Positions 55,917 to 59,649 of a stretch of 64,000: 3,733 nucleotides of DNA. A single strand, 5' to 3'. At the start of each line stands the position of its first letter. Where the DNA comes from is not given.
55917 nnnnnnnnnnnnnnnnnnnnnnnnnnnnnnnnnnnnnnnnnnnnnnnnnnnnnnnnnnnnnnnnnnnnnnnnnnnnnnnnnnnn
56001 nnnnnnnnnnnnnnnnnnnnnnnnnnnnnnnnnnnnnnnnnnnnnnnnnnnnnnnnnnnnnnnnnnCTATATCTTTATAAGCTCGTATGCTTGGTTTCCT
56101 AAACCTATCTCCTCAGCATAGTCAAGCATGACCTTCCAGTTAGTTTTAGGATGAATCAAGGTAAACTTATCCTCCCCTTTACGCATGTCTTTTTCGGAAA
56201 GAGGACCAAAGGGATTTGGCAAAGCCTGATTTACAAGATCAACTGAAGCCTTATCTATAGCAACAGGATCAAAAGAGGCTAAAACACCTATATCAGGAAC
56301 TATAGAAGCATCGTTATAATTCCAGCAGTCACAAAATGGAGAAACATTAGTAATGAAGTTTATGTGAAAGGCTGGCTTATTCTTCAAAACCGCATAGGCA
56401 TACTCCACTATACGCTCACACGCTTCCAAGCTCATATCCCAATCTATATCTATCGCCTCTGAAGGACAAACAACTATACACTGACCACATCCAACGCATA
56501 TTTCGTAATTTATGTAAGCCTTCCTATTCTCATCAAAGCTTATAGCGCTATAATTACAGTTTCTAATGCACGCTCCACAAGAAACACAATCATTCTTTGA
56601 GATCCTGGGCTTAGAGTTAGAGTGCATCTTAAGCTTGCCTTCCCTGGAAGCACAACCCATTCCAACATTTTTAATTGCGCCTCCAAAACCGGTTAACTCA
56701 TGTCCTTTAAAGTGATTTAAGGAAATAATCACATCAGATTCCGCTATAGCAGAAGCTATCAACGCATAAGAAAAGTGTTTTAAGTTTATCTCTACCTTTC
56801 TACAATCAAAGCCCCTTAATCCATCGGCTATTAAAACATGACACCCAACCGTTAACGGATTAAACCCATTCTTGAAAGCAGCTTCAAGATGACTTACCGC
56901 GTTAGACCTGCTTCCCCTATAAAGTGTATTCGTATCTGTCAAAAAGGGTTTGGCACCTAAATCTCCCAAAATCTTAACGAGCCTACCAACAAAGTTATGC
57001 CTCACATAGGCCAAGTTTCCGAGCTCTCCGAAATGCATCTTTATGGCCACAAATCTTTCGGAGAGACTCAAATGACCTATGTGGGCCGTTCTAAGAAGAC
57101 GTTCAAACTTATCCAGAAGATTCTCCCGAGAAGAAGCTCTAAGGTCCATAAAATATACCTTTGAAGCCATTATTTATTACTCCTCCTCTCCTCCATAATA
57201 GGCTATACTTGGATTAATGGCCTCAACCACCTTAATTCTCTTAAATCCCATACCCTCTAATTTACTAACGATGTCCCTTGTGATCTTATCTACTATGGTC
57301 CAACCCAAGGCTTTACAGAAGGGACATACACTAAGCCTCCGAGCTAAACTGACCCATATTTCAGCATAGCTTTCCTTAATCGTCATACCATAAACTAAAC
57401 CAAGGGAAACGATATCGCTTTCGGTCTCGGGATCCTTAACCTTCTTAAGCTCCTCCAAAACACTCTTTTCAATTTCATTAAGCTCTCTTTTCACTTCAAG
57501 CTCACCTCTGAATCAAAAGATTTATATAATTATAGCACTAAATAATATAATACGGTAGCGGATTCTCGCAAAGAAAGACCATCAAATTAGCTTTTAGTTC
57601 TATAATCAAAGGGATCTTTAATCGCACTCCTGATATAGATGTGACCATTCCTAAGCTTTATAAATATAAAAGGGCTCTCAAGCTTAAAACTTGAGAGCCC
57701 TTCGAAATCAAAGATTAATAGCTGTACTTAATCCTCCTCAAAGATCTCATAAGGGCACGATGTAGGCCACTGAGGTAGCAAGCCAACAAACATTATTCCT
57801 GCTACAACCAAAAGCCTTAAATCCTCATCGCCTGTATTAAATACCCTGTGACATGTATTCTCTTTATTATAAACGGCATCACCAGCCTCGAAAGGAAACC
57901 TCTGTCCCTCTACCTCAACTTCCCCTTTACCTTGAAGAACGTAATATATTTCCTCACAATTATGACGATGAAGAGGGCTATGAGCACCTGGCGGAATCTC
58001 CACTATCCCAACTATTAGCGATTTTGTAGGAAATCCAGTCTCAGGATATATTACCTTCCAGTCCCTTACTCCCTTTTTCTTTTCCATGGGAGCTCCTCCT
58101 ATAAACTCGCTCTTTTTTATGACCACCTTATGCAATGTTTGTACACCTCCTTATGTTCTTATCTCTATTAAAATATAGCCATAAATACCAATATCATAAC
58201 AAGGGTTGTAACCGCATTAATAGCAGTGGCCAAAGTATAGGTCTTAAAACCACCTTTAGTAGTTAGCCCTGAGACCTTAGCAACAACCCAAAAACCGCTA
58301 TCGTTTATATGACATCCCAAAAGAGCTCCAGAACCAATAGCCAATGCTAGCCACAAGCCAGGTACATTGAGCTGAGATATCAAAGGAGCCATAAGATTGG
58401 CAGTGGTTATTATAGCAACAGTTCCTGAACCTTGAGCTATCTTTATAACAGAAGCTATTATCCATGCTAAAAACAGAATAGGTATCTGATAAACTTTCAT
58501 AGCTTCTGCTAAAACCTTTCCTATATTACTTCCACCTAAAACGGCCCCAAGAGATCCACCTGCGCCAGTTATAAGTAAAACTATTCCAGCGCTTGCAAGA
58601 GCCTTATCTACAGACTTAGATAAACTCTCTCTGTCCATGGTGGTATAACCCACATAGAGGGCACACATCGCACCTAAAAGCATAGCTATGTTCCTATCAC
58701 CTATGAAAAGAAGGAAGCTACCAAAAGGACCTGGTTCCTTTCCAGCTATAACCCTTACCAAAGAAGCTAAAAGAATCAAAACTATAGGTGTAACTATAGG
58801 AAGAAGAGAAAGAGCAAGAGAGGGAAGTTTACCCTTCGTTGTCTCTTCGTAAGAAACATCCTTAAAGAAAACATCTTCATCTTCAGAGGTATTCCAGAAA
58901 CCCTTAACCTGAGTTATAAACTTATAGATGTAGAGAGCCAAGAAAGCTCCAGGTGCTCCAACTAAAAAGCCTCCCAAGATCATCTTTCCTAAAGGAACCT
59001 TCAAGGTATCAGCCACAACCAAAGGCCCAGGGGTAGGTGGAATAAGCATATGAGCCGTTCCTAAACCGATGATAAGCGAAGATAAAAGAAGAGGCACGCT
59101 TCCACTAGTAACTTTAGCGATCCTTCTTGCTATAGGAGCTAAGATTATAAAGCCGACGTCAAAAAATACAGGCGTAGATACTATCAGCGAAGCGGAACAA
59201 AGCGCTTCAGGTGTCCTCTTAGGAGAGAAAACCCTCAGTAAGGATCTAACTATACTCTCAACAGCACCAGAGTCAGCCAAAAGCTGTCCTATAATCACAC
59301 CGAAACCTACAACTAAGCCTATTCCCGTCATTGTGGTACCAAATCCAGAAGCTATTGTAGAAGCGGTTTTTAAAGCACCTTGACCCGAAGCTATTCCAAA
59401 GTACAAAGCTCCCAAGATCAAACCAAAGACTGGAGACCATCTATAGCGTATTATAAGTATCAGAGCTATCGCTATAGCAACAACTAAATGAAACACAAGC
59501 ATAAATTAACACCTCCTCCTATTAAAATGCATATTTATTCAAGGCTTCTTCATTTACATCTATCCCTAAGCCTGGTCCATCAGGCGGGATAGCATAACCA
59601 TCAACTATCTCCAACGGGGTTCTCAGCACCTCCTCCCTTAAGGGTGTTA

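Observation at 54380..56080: Cytoplasmic chemoreceptor-like protein with an MCP signalling domain at the N-terminus and a PhnD-type phosphonate/phosphite-binding-protein domain at the C-terminus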

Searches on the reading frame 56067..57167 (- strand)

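Call 16: search_protein_families(library=pfam, proteins=[window:56067-57167:-], max_evalue=0.001)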
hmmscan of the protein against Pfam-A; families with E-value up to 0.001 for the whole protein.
window:56067-57167:- (366 aa): 13 families
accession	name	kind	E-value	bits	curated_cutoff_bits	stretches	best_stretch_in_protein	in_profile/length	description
PF04015.17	DUF362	-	5.7e-51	173.8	24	1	40-310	1-200/200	Domain of unknown function (DUF362)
PF14697.11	Fer4_21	-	6.9e-11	42.5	35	1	188-240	2-58/59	4Fe-4S dicluster domain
PF00037.32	Fer4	-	1.9e-10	40.6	21.1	1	218-239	2-23/24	4Fe-4S binding domain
PF12837.12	Fer4_6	-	3.7e-10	39.7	25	1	217-239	2-24/24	4Fe-4S binding domain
PF12838.12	Fer4_7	-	4.2e-10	40.4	27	1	194-238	2-52/52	4Fe-4S dicluster domain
PF13237.11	Fer4_10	-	1.1e-08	35.3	25.5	2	187-235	2-53/53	4Fe-4S dicluster domain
PF12797.12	Fer4_2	-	2.3e-08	33.9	24.5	1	217-236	3-22/22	4Fe-4S binding domain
PF13484.11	Fer4_16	-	3.7e-08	34.5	30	1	224-254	2-31/66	4Fe-4S double cluster binding domain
PF13187.11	Fer4_9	-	5e-07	30.1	27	1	193-239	1-52/52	4Fe-4S dicluster domain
PF12800.12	Fer4_4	-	8e-06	26.2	24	0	222-235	2-15/17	4Fe-4S binding domain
PF09861.14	Lar_N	-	0.0001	22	23.3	1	137-184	147-194/204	Lactate racemase N-terminal domain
PF25160.1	LdpA_Fe-S-bd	-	0.00017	21.8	27.6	0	200-240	9-44/49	LdpA Fe-S cluster-binding domain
PF17179.9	Fer4_22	-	0.00086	20.6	27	0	218-236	75-93/95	4Fe-4S dicluster domain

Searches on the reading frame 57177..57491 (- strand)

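Call 16: search_protein_families(library=pfam, proteins=[window:57177-57491:-], max_evalue=0.001)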
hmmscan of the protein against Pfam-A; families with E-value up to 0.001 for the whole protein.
window:57177-57491:- (104 aa): 1 family
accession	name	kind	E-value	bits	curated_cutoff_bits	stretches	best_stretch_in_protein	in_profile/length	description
PF01883.24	FeS_assembly_P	-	3.3e-07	30.9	23.5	1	9-49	2-42/73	Iron-sulfur cluster assembly protein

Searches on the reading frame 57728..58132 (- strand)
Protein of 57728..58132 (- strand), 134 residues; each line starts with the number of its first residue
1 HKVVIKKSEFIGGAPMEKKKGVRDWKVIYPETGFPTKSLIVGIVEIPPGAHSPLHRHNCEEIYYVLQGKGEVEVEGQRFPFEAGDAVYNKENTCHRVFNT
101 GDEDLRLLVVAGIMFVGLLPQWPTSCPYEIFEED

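Call 16: search_protein_families(library=pfam, proteins=[window:57728-58132:-], max_evalue=0.001)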
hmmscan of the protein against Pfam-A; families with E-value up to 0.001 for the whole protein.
window:57728-58132:- (134 aa): 8 families
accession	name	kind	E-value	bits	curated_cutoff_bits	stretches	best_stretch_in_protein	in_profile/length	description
PF07883.17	Cupin_2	-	3e-22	78.5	27.2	1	43-110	2-69/70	Cupin domain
PF02041.22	Auxin_BP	-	1.8e-09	37.9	21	1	39-111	44-126/167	Auxin binding protein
PF16867.11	DMSP_lyase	-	6.3e-08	33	27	1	30-98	86-154/162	Dimethlysulfonioproprionate lyase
PF12973.13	Cupin_7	-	5.3e-07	29.9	27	1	41-109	35-99/105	ChrR Cupin-like domain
PF05899.18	Cupin_3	-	5.9e-07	29.5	23.5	1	42-93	10-60/74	EutQ-like cupin domain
PF02311.25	AraC_binding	-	2.4e-06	27.8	21.1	1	42-110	6-74/135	AraC-like ligand binding domain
PF01050.24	MannoseP_isomer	-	8.6e-05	23.1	23.6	1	40-111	29-101/116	Mannose-6-phosphate isomerase C-terminal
PF00190.28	Cupin_1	-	8.8e-05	22.5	22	1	43-109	37-111/151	Cupin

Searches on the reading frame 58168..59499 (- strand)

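Call 16: search_protein_families(library=pfam, proteins=[window:58168-59499:-], max_evalue=0.001)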
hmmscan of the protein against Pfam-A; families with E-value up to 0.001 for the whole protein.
window:58168-59499:- (443 aa): 3 families
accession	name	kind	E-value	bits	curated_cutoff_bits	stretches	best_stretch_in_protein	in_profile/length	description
PF02447.22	GntP_permease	-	7e-101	338.5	22.5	1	3-440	4-438/440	GntP family permease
PF03600.22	CitMHS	-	3.7e-13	49.7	31.9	1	18-389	8-336/336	Citrate transporter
PF03553.21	Na_H_antiporter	-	0.00096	18.9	23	0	7-140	106-245/303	Na+/H+ antiporter family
